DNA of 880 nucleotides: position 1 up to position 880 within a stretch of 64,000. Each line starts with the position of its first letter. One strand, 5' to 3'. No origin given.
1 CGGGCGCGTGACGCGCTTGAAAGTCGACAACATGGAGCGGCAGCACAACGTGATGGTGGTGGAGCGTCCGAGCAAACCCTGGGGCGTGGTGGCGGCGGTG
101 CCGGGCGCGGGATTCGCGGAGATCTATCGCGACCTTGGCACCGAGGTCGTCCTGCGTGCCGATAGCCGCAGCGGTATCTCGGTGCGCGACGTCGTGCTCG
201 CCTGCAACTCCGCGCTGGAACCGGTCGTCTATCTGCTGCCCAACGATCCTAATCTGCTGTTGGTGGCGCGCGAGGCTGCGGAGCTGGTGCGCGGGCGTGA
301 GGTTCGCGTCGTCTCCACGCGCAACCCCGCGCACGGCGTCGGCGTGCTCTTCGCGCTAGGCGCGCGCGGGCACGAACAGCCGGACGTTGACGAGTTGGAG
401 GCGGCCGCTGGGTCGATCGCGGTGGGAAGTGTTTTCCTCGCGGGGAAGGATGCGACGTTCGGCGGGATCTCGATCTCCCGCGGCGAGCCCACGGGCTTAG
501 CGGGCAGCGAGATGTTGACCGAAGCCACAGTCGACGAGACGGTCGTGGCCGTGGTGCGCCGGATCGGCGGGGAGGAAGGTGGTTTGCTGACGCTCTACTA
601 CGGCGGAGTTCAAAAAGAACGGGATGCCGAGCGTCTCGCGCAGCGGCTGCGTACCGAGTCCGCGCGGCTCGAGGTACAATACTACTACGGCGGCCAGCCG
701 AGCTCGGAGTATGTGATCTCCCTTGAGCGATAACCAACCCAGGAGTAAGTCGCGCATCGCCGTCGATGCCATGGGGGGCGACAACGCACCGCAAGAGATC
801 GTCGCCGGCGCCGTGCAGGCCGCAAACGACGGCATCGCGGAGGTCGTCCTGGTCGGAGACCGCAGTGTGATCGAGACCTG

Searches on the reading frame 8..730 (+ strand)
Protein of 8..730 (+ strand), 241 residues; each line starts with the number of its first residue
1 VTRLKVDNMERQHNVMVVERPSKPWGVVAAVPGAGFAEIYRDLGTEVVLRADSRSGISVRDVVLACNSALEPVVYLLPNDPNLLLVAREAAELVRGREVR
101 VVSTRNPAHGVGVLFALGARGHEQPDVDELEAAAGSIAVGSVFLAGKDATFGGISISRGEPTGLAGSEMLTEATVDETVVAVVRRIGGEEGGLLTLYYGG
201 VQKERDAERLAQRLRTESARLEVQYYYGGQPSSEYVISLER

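Call 32: search_protein_families(library=padloc, alignment_id=A1, max_evalue=0.01)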
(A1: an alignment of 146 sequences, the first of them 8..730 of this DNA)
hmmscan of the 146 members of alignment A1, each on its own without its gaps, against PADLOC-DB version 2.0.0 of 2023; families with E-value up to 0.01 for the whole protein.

A. member 1, window:8-730:+ (241 aa): 0 families

B. families by the number of members that match (of 146 scanned): 63 families (the first 25 are shown)
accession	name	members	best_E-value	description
PDLC04135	mad3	3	2.7e-29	mads_3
PDLC04140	mad8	3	6.8e-12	mads_8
PDLC02203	MzaA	2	8.1e-07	-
PDLC01769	Cas3g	1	4.8e-207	-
PDLC00939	Cas3g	1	3.4e-116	"CRISPR-associated helicase Cas3, subtype Dpsyc"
PDLC01309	Cas3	1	2.2e-104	CAS-I-U; effector_G3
PDLC01777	Cas56g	1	1.4e-85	-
PDLC01770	Cas3g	1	3.5e-85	-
PDLC01410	Cas56g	1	9.5e-62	CAS-I-U; effector_G5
PDLC00995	Cas56g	1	6.7e-58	"CRISPR-associated protein GSU0054/csb2, Dpsyc system"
PDLC01347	Cas5g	1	9e-40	CAS-I-U; effector_G5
PDLC01514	Cas8g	1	1.2e-32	CAS-I-U; effector_LS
PDLC01626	Cas56g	1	1.7e-29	CAS-I-U; effector_G5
PDLC01759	Cas3b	1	6.8e-25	-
PDLC01761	Cas3b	1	1.2e-24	-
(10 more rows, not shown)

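Call 35: search_protein_families(library=padloc, alignment_id=A3, max_evalue=0.01)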
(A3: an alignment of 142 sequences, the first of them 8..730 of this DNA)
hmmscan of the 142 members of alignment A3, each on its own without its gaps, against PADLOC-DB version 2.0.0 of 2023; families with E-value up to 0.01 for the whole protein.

A. member 1, window:8-730:+ (241 aa): 0 families

B. families by the number of members that match (of 142 scanned): 23 families
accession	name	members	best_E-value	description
PDLC04135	mad3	3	2.7e-29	mads_3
PDLC04140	mad8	3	6.8e-12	mads_8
PDLC02203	MzaA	2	8.1e-07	-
PDLC02371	PycTIR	1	3.7e-15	-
PDLC00731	Effector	1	8.1e-14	TIR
PDLC00732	Effector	1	3.8e-13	TIR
PDLC02980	AriA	1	4.5e-05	-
PDLC00730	Effector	1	7e-05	TIR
PDLC01851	CARF3--CARF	1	0.00012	-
PDLC00405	SduA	1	0.00014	DUF4263 domain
PDLC04105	HerA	1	0.0002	-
PDLC00734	PycC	1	0.00029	Pycsar cyclase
PDLC04725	PDC-M60B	1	0.00032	-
PDLC04134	mad2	1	0.00056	mads_2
PDLC04689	PDC-M51A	1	0.00059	-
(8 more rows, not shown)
